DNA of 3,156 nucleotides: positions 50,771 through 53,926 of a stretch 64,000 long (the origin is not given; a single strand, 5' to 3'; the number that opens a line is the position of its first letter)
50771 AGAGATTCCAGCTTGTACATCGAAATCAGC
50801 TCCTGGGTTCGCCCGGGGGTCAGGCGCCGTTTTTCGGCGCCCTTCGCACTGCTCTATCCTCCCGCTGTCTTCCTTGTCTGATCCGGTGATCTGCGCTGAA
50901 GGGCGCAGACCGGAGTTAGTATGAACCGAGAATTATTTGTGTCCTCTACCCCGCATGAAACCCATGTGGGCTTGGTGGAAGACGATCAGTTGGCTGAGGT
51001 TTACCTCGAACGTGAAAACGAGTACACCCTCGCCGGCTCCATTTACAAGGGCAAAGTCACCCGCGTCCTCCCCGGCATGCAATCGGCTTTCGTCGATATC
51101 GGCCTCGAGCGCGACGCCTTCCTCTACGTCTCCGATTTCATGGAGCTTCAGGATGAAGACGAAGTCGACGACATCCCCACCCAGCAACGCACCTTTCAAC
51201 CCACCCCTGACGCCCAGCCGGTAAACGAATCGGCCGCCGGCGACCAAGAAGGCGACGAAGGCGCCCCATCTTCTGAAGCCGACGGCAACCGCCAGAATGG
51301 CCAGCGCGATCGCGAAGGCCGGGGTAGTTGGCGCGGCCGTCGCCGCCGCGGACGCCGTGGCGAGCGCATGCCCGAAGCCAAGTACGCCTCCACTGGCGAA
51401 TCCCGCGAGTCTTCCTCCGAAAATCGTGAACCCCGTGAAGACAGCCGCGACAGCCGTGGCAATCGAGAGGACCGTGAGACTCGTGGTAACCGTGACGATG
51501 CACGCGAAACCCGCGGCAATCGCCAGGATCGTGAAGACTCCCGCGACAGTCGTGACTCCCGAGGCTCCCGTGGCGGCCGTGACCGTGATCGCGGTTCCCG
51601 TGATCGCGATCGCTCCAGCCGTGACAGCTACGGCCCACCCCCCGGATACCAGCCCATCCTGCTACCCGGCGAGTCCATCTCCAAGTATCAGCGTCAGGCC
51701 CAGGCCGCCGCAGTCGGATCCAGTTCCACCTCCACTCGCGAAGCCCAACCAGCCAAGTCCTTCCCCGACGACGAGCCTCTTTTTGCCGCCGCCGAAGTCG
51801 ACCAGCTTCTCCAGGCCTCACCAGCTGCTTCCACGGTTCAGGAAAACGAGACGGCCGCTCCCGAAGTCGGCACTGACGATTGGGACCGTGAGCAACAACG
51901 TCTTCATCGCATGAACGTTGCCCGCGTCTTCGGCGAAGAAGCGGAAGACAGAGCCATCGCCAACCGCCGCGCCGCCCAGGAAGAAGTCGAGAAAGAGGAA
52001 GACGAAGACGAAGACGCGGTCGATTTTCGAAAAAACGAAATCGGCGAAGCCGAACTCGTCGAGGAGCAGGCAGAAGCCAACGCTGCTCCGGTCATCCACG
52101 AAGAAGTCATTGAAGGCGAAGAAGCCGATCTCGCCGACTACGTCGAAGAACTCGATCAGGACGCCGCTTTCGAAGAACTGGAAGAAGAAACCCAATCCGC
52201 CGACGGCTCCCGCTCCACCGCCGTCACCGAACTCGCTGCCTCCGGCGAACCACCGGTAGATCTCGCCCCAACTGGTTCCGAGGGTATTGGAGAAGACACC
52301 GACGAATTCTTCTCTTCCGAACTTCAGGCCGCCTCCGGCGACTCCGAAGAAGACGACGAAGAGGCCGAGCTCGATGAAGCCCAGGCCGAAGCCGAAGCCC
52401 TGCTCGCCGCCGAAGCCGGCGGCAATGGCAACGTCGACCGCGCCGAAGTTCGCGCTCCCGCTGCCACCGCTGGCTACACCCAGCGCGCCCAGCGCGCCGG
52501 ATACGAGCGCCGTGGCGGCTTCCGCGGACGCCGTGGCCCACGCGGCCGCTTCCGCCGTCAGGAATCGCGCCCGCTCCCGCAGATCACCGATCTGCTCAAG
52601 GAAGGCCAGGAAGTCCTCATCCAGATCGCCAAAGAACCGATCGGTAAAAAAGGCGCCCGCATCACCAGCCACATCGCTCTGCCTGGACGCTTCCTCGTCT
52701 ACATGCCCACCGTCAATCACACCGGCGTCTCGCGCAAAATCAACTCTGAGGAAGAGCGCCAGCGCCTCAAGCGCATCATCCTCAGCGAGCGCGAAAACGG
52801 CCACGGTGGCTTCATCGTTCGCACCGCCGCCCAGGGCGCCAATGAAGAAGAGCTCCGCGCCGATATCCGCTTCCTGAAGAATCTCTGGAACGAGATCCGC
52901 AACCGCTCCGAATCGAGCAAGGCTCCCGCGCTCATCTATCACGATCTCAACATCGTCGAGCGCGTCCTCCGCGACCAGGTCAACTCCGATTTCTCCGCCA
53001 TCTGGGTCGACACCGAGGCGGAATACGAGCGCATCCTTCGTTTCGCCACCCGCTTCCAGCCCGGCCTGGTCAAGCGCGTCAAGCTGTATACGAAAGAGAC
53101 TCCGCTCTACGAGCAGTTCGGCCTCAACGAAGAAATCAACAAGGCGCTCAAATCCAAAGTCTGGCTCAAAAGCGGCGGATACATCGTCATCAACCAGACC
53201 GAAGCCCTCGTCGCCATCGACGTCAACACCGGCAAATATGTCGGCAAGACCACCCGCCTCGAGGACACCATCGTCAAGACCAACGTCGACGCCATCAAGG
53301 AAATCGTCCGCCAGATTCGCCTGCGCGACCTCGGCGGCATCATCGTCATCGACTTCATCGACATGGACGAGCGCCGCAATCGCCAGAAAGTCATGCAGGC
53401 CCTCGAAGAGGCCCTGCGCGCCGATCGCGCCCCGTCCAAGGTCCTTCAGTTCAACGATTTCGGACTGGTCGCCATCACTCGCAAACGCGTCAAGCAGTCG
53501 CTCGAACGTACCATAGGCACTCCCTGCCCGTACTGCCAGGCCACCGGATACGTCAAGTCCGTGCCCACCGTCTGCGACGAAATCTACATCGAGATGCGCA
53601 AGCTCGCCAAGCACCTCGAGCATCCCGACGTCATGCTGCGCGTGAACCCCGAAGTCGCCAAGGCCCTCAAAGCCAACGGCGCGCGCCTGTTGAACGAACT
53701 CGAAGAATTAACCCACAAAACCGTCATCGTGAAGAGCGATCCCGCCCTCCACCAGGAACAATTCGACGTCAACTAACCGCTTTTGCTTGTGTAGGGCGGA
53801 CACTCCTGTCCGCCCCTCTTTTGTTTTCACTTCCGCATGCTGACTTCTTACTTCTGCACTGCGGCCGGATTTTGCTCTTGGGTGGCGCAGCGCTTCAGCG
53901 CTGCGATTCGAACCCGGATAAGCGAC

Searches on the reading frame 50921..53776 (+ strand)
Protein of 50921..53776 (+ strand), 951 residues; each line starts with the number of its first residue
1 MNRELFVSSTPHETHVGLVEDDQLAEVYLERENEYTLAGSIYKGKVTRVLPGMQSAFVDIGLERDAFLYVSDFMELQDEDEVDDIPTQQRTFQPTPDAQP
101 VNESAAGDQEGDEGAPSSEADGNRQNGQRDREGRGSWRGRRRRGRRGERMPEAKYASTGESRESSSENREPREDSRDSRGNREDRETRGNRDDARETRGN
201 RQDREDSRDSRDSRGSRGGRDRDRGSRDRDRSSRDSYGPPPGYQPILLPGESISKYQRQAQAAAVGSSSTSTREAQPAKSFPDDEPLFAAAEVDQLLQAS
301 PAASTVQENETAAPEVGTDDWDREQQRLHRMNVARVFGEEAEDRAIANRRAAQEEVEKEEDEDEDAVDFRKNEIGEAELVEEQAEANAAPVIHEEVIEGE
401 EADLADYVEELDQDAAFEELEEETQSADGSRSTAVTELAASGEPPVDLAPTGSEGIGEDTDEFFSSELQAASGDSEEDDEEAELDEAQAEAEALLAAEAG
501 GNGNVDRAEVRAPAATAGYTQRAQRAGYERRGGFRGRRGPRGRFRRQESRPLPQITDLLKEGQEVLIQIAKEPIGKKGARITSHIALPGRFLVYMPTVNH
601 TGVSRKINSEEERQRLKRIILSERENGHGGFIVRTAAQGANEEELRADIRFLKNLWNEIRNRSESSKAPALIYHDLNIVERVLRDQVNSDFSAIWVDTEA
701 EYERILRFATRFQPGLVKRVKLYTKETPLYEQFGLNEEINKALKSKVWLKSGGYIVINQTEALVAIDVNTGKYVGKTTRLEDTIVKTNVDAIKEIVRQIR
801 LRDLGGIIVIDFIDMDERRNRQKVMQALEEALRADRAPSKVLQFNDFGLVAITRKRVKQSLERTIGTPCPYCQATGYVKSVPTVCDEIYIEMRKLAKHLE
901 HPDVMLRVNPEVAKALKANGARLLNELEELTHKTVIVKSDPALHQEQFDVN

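Call 34: search_protein_families(library=pfam, proteins=[window:50921-53776:+], max_evalue=0.0001)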
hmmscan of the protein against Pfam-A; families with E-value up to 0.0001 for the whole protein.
window:50921-53776:+ (951 aa): 2 families
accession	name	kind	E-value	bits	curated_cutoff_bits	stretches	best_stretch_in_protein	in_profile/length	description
PF10150.14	RNase_E_G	-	1.8e-104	349.4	25.5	1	587-857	2-270/270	Ribonuclease E/G family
PF20833.2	RNase_E_G_Thio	-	5.8e-05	23.6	26.8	0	868-950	1-83/86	RNase E/G, Thioredoxin-like domain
